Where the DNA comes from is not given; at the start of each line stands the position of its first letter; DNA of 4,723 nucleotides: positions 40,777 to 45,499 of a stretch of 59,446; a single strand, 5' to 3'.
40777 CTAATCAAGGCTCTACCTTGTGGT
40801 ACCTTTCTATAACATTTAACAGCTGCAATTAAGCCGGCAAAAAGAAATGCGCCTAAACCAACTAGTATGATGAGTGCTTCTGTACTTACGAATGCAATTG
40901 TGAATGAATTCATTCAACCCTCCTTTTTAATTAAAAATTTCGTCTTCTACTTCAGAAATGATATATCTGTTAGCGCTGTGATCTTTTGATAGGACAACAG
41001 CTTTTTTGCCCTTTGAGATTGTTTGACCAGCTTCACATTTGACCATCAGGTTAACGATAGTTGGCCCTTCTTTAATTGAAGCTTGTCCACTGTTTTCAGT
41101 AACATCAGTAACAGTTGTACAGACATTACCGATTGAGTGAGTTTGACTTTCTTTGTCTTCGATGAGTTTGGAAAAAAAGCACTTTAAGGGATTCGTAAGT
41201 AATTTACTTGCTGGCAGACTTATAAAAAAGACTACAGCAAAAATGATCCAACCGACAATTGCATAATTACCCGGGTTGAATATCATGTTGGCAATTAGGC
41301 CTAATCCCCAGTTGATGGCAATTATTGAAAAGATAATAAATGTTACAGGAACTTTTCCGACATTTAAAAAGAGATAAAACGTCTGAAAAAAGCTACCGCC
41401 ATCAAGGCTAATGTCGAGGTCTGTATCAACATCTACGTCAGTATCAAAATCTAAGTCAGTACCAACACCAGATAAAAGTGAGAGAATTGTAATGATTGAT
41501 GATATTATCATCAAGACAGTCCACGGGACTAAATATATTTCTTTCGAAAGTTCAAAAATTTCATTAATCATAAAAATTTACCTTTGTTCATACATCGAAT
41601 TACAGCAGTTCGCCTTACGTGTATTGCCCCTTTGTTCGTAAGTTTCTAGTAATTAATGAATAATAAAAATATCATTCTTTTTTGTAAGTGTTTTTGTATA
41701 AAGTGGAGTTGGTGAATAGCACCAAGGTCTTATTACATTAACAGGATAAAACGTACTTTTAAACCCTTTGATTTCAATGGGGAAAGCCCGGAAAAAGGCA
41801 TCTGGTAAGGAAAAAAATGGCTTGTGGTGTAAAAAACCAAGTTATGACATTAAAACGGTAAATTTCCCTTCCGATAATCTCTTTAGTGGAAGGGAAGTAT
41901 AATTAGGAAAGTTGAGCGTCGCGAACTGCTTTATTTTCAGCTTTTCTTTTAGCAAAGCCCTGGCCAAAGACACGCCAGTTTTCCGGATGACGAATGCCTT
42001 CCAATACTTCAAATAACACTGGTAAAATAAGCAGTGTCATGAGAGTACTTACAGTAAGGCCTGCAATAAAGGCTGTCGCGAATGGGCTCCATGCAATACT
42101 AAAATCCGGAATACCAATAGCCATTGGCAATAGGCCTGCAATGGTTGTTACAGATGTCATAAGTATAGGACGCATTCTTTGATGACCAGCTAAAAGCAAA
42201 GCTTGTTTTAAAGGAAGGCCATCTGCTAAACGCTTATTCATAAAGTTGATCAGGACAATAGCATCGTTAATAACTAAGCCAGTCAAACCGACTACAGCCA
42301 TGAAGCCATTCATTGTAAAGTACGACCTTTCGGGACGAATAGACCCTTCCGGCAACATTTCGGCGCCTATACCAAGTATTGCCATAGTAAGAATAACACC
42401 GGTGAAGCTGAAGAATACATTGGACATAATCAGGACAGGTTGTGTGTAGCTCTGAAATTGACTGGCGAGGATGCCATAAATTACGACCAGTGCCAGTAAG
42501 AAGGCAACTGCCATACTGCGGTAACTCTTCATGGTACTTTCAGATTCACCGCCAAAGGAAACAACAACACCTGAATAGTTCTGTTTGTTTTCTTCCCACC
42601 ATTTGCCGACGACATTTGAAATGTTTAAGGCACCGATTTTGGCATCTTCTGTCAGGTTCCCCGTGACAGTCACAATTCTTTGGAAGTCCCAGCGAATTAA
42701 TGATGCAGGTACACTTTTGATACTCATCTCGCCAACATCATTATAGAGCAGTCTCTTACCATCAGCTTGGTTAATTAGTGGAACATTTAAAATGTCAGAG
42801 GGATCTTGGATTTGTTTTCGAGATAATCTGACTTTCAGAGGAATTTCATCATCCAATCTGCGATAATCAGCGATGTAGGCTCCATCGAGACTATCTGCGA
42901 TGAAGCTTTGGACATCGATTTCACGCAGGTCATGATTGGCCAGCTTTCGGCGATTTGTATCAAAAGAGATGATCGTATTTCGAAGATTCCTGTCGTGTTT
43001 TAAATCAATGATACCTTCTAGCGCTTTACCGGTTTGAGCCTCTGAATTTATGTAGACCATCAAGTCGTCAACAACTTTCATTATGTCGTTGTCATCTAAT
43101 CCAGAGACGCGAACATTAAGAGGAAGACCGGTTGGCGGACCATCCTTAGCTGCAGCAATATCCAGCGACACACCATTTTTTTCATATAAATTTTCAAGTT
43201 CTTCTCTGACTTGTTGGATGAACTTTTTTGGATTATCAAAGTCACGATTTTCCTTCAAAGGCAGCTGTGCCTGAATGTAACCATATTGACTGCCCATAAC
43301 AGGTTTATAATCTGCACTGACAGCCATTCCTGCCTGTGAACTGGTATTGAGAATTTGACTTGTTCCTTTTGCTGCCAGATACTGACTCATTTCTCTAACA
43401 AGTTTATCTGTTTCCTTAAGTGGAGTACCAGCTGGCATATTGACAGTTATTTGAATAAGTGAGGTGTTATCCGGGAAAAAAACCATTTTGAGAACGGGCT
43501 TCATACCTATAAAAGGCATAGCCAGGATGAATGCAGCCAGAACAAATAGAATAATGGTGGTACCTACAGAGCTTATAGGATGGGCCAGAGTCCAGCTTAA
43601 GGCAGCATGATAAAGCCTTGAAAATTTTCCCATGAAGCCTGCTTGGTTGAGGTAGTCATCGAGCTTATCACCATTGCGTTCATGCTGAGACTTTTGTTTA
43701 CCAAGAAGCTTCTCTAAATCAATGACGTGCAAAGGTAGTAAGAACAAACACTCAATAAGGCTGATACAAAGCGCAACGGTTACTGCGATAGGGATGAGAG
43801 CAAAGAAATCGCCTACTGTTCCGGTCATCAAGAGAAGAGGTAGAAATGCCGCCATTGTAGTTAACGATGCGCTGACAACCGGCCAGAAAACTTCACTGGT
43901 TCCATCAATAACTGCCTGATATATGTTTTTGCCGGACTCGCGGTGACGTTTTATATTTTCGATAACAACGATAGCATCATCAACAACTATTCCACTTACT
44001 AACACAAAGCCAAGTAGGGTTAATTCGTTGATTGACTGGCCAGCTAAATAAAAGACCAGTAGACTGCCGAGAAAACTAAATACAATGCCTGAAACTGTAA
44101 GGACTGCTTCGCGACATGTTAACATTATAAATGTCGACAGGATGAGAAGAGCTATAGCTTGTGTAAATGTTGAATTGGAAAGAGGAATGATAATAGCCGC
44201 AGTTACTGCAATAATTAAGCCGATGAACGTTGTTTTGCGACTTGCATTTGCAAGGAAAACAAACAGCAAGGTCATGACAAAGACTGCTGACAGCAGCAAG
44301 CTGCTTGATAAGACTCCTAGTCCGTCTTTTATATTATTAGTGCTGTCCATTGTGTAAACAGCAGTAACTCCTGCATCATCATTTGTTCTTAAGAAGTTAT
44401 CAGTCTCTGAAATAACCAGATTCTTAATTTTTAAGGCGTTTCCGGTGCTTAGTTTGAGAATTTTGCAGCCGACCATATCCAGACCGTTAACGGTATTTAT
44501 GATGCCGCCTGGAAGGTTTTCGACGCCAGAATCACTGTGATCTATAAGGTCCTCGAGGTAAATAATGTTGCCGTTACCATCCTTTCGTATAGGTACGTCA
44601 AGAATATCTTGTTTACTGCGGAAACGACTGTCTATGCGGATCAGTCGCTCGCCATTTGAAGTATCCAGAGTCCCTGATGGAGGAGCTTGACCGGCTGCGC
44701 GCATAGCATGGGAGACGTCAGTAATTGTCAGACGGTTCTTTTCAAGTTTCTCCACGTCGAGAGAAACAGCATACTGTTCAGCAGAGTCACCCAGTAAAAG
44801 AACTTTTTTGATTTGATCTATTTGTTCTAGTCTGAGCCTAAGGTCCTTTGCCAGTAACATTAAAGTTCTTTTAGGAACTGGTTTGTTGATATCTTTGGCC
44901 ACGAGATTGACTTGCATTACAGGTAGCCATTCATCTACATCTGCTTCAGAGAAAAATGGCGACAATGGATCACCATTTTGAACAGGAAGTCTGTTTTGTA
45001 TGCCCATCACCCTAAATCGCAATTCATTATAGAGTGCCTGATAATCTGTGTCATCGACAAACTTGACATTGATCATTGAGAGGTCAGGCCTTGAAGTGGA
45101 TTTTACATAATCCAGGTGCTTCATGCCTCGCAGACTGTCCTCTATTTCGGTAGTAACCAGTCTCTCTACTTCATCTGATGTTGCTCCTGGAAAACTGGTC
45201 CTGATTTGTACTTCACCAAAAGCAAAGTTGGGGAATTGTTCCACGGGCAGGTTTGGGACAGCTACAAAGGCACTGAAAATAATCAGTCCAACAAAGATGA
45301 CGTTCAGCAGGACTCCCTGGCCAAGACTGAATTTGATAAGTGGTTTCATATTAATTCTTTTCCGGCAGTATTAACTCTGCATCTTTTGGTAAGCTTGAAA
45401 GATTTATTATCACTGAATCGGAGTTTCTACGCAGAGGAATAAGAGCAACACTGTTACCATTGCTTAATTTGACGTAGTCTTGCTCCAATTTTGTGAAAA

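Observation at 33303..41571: Four-gene operon coupling a flotillin/NfeD pair to a giant MoxR/dynein-type AAA+ protein: candidate undescribed membrane-microdomain system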

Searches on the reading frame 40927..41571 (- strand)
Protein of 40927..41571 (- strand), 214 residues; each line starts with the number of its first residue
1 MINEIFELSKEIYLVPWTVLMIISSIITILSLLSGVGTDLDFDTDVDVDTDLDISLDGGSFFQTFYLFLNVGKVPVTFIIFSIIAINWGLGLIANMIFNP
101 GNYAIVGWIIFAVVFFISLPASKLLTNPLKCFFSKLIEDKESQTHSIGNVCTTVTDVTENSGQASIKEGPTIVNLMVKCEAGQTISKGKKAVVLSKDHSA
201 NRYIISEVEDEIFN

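Call 4: search_protein_families(library=pfam, proteins=[window:40927-41571:-], max_evalue=0.01)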
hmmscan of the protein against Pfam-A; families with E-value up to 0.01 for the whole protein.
window:40927-41571:- (214 aa): 2 families
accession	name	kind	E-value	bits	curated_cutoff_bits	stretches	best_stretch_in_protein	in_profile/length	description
PF21001.2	YqiJ_N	-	1.9e-05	25.2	23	1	19-121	9-114/116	Inner membrane protein YqiJ, N-terminal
PF05975.17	EcsB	-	0.0058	16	30.7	0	86-178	164-259/383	Bacterial ABC transporter protein EcsB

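Call 5: search_protein_families(library=ncbifam, proteins=[window:40927-41571:-], max_evalue=0.01)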
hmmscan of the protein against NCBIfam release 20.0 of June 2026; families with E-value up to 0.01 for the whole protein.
window:40927-41571:- (214 aa): 0 families

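Call 6: search_protein_families(library=padloc, proteins=[window:40927-41571:-], max_evalue=0.01)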
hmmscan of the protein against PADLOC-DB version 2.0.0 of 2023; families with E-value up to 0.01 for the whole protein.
window:40927-41571:- (214 aa): 0 families

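Call 40: search_solved_structures(query=window:40927-41571:-, max_evalue=1)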
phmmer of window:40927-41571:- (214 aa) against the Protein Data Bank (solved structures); distinct sequences matched with E-value up to 1: 0.

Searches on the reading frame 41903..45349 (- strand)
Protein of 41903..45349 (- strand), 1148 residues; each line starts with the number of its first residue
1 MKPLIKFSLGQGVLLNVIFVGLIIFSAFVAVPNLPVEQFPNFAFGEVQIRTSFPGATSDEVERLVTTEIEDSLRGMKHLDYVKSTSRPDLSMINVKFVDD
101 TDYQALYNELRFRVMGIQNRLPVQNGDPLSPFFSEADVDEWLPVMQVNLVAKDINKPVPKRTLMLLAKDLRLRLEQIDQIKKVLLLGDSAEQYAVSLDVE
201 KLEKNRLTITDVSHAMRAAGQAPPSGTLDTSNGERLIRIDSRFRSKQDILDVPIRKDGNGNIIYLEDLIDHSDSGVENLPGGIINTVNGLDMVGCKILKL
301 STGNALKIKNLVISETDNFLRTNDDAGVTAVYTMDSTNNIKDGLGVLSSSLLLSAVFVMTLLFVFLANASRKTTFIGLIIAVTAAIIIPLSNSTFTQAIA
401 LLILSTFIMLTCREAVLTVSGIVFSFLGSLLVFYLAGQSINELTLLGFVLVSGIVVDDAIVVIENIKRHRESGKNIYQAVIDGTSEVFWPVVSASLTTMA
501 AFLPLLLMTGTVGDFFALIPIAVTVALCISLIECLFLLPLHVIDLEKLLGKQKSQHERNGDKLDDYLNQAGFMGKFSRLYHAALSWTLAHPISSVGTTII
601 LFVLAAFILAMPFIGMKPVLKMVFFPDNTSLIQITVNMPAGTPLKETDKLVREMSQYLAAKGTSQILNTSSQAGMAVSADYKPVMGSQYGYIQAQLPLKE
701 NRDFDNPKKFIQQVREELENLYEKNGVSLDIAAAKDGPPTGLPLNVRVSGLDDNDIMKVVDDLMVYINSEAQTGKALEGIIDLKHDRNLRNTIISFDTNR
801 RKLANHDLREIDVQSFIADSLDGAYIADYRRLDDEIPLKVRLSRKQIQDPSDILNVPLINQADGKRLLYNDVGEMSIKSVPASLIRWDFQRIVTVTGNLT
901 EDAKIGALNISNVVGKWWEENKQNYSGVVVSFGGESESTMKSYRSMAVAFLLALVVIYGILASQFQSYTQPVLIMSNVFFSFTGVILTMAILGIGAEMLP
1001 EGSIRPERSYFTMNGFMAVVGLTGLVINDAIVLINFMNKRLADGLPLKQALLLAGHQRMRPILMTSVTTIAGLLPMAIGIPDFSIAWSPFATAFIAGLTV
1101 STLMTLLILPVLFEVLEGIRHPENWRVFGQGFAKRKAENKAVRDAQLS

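Call 4: search_protein_families(library=pfam, proteins=[window:41903-45349:-], max_evalue=0.01)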
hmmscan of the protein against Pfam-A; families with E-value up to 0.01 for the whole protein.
window:41903-45349:- (1148 aa): 1 family
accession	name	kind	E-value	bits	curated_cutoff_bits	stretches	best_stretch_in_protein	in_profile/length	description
PF00873.25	ACR_tran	-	5.3e-145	485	28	2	394-1116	336-1020/1021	AcrB/AcrD/AcrF family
